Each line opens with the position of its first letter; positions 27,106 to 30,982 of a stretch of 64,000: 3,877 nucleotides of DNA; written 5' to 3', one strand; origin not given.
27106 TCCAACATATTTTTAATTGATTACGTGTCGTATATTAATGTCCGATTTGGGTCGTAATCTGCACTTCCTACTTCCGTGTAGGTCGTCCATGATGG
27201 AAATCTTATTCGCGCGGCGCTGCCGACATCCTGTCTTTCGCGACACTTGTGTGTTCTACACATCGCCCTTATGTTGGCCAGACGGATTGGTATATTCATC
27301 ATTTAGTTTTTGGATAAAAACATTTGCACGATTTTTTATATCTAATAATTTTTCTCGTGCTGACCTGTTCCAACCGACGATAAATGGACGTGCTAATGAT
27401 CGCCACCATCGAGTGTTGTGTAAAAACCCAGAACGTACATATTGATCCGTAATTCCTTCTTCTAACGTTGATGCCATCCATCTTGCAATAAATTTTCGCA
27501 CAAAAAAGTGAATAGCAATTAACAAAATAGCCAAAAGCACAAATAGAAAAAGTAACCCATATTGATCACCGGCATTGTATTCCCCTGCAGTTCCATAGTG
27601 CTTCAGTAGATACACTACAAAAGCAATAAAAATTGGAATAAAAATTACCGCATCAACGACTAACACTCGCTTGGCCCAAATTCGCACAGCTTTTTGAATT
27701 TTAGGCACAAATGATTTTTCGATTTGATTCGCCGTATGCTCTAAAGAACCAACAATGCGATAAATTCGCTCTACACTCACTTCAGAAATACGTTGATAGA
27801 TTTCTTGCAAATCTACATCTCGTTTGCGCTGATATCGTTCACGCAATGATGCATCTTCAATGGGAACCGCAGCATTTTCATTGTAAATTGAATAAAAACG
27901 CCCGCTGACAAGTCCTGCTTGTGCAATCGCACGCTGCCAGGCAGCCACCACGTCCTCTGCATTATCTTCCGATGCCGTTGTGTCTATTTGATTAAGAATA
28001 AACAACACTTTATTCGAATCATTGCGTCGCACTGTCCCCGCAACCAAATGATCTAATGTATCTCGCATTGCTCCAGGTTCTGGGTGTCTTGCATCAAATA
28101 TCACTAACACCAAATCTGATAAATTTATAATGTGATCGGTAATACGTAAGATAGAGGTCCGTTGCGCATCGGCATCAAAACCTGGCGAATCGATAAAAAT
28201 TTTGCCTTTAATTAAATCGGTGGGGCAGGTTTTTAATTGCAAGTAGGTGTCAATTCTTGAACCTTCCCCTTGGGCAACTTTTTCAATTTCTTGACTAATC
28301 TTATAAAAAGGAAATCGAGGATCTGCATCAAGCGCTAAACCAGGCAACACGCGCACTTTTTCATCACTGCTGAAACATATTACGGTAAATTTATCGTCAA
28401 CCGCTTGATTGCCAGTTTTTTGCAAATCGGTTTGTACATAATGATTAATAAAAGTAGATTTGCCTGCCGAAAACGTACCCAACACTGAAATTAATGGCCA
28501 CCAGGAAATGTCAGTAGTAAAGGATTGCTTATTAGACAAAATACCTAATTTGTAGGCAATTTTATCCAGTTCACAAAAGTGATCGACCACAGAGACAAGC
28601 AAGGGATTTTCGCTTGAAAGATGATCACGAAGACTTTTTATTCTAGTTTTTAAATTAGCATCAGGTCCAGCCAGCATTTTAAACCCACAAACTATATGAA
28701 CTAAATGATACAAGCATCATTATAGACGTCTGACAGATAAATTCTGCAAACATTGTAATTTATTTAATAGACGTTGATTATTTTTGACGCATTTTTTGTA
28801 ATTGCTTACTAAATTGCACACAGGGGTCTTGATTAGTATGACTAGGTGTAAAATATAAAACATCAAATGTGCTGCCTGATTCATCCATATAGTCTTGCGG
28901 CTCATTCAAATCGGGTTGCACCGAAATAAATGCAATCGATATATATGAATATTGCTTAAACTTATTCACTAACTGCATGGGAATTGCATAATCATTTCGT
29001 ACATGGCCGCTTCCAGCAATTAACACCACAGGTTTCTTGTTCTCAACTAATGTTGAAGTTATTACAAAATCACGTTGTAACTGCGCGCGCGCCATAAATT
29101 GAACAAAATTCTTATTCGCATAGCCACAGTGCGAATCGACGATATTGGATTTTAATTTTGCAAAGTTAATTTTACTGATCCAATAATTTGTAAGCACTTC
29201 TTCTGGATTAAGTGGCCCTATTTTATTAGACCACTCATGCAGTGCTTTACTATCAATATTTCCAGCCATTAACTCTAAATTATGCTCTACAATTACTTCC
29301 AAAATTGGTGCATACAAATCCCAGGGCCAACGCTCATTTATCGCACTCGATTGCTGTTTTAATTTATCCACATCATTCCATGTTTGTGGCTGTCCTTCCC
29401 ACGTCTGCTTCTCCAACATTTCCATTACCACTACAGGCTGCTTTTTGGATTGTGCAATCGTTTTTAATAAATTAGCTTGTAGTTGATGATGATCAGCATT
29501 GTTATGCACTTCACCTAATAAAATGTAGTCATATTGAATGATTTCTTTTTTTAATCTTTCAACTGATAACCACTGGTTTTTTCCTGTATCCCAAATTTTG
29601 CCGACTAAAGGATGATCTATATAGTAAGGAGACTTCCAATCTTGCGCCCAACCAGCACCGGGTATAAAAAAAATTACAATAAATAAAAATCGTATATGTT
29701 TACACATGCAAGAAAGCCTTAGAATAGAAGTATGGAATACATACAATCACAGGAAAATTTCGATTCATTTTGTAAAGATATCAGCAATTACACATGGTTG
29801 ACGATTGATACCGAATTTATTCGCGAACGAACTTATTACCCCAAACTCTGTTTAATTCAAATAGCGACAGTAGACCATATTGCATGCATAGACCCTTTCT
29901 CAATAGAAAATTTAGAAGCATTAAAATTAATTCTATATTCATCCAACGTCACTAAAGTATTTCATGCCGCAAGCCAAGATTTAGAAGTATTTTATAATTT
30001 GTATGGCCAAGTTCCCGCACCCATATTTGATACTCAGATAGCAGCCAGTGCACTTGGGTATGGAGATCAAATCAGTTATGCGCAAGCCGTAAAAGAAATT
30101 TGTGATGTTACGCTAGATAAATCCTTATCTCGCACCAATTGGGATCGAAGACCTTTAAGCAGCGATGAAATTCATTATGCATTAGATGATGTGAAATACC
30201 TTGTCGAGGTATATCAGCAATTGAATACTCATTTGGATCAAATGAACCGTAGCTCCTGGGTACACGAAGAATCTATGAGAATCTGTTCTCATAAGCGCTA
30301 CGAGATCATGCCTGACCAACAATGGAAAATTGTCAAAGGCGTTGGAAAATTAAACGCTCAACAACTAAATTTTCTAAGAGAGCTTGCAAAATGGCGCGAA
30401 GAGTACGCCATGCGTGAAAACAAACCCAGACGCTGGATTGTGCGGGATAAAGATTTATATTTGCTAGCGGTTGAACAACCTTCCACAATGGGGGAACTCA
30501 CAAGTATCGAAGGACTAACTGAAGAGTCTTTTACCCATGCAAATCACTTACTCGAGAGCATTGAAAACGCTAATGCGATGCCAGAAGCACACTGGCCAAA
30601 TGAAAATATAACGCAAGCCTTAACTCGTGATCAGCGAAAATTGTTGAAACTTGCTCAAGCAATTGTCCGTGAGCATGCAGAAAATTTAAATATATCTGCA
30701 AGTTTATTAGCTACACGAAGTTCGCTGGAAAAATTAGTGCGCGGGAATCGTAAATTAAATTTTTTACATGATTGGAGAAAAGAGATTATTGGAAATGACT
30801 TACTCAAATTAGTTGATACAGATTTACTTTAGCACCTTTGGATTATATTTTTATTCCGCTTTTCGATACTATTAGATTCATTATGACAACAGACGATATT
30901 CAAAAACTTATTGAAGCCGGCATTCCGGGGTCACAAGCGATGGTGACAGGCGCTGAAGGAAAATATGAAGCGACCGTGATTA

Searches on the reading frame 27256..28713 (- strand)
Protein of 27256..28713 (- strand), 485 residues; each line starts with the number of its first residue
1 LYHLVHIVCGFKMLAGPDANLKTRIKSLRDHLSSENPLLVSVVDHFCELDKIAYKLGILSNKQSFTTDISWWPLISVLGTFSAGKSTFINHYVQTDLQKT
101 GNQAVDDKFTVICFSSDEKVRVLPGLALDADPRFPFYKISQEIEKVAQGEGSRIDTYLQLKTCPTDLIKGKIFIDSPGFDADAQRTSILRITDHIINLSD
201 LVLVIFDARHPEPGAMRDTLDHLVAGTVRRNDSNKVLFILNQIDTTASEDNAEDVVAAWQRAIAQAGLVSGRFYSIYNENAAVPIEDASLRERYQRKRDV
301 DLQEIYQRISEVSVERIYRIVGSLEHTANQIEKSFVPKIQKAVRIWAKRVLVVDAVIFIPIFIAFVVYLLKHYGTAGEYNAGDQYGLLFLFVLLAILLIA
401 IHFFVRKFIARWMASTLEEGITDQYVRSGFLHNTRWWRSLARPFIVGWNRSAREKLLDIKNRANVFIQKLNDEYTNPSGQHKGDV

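Call 56: search_protein_families(library=pfam, proteins=[window:27256-28713:-], max_evalue=1e-8)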
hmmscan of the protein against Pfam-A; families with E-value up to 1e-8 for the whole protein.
window:27256-28713:- (485 aa): 1 family
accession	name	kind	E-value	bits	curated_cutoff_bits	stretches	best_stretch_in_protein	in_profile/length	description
PF00350.29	Dynamin_N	-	7.1e-14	52.6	27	1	75-242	1-167/168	Dynamin family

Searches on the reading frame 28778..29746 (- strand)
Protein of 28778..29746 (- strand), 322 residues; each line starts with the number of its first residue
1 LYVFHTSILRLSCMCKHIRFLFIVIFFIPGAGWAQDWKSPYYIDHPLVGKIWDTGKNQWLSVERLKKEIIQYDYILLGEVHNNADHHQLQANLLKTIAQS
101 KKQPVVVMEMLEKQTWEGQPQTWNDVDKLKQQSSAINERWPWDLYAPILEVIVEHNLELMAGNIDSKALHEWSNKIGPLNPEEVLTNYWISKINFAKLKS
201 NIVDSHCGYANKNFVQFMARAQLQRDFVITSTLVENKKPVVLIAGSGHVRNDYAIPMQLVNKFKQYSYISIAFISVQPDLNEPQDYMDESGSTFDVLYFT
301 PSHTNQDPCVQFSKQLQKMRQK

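Call 56: search_protein_families(library=pfam, proteins=[window:28778-29746:-], max_evalue=1e-8)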
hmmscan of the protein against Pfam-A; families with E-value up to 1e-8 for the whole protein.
window:28778-29746:- (322 aa): 1 family
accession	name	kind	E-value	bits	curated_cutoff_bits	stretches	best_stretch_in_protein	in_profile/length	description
PF04187.18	Cofac_haem_bdg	-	1.8e-33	116.8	27.7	1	67-259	3-213/213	Haem-binding uptake, Tiki superfamily, ChaN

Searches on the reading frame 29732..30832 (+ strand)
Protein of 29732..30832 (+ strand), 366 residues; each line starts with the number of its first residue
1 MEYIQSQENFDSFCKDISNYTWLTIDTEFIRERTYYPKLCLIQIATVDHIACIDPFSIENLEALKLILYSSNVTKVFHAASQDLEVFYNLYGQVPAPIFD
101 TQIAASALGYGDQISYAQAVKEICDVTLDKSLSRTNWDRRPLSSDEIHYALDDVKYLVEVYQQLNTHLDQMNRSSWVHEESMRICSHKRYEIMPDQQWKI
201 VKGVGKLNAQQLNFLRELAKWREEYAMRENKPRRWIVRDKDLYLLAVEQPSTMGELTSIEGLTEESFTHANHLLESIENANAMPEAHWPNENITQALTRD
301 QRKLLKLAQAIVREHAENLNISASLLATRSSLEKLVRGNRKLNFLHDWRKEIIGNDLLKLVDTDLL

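Call 56: search_protein_families(library=pfam, proteins=[window:29732-30832:+], max_evalue=1e-8)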
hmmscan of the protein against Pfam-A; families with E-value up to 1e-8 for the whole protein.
window:29732-30832:+ (366 aa): 2 families
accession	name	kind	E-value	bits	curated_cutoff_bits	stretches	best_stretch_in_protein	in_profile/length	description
PF01612.26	DNA_pol_A_exo1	-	1.1e-40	139.7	23.6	1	2-168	2-172/173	3'-5' exonuclease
PF00570.28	HRDC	-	4.2e-12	46.3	23.8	1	211-265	1-55/68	HRDC domain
